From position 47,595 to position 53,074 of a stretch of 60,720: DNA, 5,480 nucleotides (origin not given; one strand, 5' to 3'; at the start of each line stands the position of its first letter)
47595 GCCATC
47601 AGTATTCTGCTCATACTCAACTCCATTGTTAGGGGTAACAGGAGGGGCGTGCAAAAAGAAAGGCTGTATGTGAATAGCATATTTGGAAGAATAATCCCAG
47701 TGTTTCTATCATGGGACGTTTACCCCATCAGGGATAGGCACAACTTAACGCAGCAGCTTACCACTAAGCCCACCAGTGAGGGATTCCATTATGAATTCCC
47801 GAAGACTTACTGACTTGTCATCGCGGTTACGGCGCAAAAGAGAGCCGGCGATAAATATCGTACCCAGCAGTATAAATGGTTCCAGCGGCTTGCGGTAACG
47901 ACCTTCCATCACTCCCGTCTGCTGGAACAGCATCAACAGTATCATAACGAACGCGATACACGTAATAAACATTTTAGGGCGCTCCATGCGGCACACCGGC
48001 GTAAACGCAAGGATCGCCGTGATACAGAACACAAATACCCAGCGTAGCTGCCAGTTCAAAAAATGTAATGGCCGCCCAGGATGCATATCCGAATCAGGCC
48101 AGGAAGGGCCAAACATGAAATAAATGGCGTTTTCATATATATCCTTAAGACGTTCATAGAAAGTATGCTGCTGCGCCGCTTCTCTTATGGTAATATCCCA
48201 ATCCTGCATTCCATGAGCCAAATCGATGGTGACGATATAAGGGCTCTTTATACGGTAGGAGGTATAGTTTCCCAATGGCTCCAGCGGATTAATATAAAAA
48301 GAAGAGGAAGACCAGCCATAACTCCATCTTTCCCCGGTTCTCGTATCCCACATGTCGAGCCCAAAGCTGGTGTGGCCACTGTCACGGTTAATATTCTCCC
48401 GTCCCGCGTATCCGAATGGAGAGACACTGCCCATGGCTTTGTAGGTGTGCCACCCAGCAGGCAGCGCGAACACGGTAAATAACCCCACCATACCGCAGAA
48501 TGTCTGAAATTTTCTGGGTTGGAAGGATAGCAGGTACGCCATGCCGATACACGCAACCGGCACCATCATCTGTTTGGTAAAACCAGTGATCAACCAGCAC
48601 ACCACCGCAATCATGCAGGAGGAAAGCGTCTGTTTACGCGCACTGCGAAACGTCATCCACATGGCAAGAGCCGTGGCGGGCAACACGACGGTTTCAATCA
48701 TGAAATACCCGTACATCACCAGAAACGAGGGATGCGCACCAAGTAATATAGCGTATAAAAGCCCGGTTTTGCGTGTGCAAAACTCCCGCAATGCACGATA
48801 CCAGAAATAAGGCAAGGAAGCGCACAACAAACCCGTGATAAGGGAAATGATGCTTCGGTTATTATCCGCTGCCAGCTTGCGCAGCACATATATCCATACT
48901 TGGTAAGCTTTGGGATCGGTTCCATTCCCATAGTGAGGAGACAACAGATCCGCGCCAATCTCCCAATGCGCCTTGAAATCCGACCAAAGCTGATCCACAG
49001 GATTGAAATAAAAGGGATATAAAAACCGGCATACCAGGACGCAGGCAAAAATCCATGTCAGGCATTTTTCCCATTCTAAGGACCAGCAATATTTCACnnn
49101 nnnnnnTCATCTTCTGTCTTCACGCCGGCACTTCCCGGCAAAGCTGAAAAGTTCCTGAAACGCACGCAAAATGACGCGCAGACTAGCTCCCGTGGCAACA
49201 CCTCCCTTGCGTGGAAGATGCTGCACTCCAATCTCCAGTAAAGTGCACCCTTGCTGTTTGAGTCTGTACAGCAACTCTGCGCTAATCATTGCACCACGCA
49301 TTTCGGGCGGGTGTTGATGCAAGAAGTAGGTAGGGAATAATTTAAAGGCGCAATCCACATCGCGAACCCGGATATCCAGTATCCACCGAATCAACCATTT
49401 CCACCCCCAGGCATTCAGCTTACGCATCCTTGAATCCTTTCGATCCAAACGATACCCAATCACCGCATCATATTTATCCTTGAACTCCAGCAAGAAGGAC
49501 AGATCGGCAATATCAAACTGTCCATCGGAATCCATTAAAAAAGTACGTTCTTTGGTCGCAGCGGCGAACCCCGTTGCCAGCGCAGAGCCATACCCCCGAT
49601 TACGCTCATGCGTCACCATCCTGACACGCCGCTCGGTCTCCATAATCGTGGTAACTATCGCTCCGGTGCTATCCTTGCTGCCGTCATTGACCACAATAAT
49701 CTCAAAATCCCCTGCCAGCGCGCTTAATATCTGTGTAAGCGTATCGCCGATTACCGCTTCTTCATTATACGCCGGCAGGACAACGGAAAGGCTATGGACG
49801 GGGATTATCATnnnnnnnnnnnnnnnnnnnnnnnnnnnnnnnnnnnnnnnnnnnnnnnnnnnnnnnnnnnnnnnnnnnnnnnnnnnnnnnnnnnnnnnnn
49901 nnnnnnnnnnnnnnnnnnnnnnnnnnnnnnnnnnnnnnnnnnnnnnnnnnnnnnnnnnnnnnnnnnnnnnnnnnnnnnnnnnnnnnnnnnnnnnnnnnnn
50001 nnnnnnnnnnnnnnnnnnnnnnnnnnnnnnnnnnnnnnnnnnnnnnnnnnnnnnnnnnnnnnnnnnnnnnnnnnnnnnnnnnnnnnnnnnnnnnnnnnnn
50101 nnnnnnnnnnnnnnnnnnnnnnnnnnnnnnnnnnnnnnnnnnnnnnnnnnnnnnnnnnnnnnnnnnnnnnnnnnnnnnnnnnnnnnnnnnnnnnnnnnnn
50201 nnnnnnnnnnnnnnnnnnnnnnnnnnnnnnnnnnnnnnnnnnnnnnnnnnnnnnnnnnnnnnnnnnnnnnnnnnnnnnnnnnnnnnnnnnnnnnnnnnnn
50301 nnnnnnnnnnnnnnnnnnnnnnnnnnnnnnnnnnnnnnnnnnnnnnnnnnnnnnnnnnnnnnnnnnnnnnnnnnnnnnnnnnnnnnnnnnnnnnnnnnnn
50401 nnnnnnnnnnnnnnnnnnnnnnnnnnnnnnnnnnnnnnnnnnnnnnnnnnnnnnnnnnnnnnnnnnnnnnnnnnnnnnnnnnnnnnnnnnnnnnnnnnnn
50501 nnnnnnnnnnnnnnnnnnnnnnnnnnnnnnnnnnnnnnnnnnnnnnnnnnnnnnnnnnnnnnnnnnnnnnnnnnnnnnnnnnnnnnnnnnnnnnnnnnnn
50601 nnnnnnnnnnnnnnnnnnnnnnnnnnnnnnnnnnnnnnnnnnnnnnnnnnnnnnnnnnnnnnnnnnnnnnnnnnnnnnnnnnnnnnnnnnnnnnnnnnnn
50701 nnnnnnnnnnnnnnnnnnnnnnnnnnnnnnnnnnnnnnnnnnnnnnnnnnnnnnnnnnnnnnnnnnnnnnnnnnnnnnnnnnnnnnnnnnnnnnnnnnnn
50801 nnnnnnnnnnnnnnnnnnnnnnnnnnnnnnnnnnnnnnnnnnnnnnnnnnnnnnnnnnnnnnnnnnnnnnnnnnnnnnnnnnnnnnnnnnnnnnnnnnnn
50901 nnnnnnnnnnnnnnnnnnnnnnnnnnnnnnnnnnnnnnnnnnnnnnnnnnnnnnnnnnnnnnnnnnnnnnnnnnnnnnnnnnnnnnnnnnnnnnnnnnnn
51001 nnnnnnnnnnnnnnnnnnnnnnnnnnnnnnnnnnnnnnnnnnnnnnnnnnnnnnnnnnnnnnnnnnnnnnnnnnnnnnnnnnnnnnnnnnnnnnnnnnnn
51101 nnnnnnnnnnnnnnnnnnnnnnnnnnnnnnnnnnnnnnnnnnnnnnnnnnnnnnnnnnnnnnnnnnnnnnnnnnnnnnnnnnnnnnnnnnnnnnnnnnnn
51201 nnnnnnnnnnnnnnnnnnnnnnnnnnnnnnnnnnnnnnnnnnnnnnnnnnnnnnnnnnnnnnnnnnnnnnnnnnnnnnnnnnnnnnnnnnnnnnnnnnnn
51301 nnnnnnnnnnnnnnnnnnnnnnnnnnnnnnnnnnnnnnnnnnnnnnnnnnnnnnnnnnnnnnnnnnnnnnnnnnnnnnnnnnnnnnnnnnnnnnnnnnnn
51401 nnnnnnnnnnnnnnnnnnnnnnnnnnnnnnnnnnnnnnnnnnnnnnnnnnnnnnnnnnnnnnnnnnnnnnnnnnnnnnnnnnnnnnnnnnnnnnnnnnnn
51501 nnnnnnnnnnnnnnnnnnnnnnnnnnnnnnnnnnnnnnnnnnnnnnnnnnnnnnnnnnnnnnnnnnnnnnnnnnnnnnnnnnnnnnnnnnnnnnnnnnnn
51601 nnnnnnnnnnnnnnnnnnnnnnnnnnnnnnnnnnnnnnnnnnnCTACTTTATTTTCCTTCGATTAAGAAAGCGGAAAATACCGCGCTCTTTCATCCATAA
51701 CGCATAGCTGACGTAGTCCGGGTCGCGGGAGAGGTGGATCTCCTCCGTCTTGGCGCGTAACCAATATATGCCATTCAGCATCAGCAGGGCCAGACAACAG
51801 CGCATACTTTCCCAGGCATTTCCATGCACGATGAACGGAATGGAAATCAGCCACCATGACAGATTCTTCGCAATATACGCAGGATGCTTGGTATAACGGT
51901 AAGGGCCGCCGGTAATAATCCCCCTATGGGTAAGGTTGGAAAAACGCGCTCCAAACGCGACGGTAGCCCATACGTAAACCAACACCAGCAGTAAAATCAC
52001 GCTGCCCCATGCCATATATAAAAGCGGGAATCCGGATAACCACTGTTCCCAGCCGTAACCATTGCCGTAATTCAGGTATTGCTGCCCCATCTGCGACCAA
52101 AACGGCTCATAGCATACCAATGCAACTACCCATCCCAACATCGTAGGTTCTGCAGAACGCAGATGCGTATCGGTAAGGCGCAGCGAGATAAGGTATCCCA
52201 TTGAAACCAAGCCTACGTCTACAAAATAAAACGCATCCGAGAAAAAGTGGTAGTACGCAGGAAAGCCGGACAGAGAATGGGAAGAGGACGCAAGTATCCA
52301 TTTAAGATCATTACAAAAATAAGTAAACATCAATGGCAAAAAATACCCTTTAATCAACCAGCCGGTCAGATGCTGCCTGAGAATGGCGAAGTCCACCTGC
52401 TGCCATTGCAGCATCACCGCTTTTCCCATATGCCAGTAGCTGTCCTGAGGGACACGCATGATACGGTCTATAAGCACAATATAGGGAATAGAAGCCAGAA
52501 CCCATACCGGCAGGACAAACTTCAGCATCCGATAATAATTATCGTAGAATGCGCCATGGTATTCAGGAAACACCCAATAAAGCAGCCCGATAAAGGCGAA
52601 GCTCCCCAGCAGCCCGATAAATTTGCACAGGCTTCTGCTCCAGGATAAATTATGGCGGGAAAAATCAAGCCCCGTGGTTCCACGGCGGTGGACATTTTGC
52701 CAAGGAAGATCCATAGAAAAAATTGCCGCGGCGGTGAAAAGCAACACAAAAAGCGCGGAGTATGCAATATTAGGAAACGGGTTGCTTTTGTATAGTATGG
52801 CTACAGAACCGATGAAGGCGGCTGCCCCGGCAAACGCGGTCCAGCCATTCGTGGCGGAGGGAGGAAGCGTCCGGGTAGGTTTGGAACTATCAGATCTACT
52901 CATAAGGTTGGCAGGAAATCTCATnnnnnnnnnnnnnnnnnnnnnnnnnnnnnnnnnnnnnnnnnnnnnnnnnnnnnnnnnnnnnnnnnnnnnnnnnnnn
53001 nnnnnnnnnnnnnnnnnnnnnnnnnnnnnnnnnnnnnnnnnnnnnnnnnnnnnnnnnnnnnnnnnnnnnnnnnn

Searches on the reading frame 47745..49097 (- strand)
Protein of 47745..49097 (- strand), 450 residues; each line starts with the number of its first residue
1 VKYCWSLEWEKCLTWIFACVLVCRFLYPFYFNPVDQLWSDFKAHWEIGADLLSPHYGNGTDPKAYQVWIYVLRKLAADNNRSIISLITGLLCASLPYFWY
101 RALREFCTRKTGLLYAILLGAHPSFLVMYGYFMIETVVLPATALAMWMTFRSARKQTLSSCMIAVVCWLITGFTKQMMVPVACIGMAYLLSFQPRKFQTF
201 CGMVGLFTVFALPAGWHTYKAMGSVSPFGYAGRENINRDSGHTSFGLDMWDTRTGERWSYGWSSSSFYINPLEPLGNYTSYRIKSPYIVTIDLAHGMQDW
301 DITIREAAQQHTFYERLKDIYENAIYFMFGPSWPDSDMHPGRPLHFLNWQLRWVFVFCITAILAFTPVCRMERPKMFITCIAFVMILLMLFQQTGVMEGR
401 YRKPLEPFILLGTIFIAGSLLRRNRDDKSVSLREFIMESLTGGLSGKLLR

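Call 25: search_protein_families(library=pfam, proteins=[window:47745-49097:-], max_evalue=0.001)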
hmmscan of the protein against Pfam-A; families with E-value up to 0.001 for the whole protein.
window:47745-49097:- (450 aa): 1 family
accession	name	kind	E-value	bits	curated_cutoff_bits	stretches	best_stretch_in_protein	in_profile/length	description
PF13231.12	PMT_2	-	4.3e-05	24.2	26.1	1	79-212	19-153/160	Dolichyl-phosphate-mannose-protein mannosyltransferase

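Call 81: search_protein_families(library=ncbifam, proteins=[window:47745-49097:-], max_evalue=0.01)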
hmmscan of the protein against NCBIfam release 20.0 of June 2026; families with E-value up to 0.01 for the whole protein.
window:47745-49097:- (450 aa): 1 family
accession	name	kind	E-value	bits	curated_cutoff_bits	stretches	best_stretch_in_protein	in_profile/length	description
TIGR01998.1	PTS-II-BC-nag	equivalog_domain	6.6e-06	25.1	553.2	1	80-176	194-294/475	N-acetylglucosamine-specific PTS transporter subunit IIBC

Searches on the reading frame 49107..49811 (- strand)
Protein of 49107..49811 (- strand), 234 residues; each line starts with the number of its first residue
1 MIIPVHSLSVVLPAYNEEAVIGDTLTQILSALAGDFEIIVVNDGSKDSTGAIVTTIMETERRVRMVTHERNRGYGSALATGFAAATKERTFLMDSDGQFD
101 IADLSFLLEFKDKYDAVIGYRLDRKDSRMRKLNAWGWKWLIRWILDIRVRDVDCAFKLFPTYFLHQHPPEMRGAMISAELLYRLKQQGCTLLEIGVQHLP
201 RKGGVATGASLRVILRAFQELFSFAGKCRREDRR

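Call 25: search_protein_families(library=pfam, proteins=[window:49107-49811:-], max_evalue=0.001)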
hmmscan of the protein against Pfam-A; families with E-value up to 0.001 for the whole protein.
window:49107-49811:- (234 aa): 3 families
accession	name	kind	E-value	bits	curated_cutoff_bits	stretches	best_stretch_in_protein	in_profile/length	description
PF00535.33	Glycos_transf_2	-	3.9e-29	102.2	23.3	1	9-137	1-132/168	Glycosyl transferase family 2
PF13641.12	Glyco_tranf_2_3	-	2e-10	41.5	27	1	7-96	2-96/230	Glycosyltransferase like family 2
PF10111.15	Glyco_tranf_2_2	-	5.1e-07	29.9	27.3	1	9-97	1-92/276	Glycosyltransferase like family 2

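Call 81: search_protein_families(library=ncbifam, proteins=[window:49107-49811:-], max_evalue=0.01)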
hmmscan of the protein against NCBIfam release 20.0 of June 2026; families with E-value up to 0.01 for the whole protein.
window:49107-49811:- (234 aa): 26 families (the best 25 are shown)
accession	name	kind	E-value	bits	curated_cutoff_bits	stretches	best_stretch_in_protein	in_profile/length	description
TIGR03937.1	PgaC_IcaA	equivalog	5.8e-21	74.9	422.3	1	6-119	45-161/407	poly-beta-1,6-N-acetyl-D-glucosamine synthase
NF047588.1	GlcsyltransPgfSStrep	equivalog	7.1e-20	71.4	500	1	8-159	3-159/308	glycosyltransferase PgfS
NF007986.1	PRK10714.1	equivalog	5.8e-16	58.4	529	1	4-156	4-161/316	undecaprenyl-phosphate 4-deoxy-4-formamido-L-arabinose transferase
NF041391.1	DPhHxTase_Halo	equivalog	1.2e-14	53.8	375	1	14-204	3-189/213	dolichyl-phosphate hexose transferase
NF058614.1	PPMAGASynPpgS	equivalog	2.8e-14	53.1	370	1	10-130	4-122/226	polyprenyl-phospho-N-acetylgalactosaminyl synthase PpgS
NF047683.1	TeichurnBiosyTuaG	equivalog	1.5e-12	47.7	400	1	7-116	7-116/252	teichuronic acid biosynthesis protein TuaG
TIGR04182.1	glyco_TIGR04182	equivalog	2e-12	47.1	325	1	9-207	3-199/293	S-layer glycoprotein N-glycosyltransferase AglJ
TIGR04283.1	glyco_like_mftF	equivalog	1.1e-11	44.7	182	1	8-144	1-132/221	TIGR04283 family arsenosugar biosynthesis glycosyltransferase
NF007482.0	PRK10073.1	equivalog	1.1e-11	44.3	423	1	6-101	6-100/334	glycosyltransferase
TIGR03965.1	mycofact_glyco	equivalog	1.4e-10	40.6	280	1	6-97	74-165/467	mycofactocin biosynthesis glycosyltransferase MftF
NF041875.1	EPS_EpsD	equivalog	3.4e-10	39.8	370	1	8-99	1-92/325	exopolysaccharide biosynthesis glycosyltransferase EpsD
NF050050.1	ProtGlycPglI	equivalog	2e-09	37.2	500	1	7-130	3-128/306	GalNAc(5)-diNAcBac-PP-undecaprenol beta-1,3-glucosyltransferase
NF053846.1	glyco_with_XrtP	equivalog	6.5e-09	35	520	1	10-84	45-121/440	XrtP-associated glycosyltransferase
TIGR03469.1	HpnB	hypoth_equivalog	7.6e-08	31.8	379.25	1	8-96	46-145/386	hopene-associated glycosyltransferase HpnB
NF010496.0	PRK13915.1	equivalog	9.3e-08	31.5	262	1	7-96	32-126/307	glucosyl-3-phosphoglycerate synthase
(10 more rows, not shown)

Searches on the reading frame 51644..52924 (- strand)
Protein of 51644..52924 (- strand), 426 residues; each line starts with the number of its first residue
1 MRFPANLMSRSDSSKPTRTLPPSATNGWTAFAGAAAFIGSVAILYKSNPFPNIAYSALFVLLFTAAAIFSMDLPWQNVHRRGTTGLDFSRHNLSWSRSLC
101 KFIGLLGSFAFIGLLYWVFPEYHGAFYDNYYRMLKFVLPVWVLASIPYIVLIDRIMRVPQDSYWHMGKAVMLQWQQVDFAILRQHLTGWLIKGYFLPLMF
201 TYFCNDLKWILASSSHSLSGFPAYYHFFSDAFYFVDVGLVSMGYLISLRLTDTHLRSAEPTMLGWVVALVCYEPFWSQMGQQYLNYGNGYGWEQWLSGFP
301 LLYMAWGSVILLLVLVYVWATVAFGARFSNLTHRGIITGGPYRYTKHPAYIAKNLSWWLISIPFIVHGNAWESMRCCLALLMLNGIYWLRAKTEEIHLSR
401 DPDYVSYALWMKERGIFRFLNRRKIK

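Call 25: search_protein_families(library=pfam, proteins=[window:51644-52924:-], max_evalue=0.001)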
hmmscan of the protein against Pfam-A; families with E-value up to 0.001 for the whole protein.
window:51644-52924:- (426 aa): 2 families
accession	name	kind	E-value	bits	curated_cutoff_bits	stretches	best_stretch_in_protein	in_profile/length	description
PF04140.19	ICMT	-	6.7e-06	26.9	24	1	312-398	11-93/95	Isoprenylcysteine carboxyl methyltransferase (ICMT) family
PF04191.18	PEMT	-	0.00023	22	25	1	324-400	31-100/105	Phospholipid methyltransferase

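Call 81: search_protein_families(library=ncbifam, proteins=[window:51644-52924:-], max_evalue=0.01)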
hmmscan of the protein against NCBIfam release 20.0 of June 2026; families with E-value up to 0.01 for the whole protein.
window:51644-52924:- (426 aa): 0 families
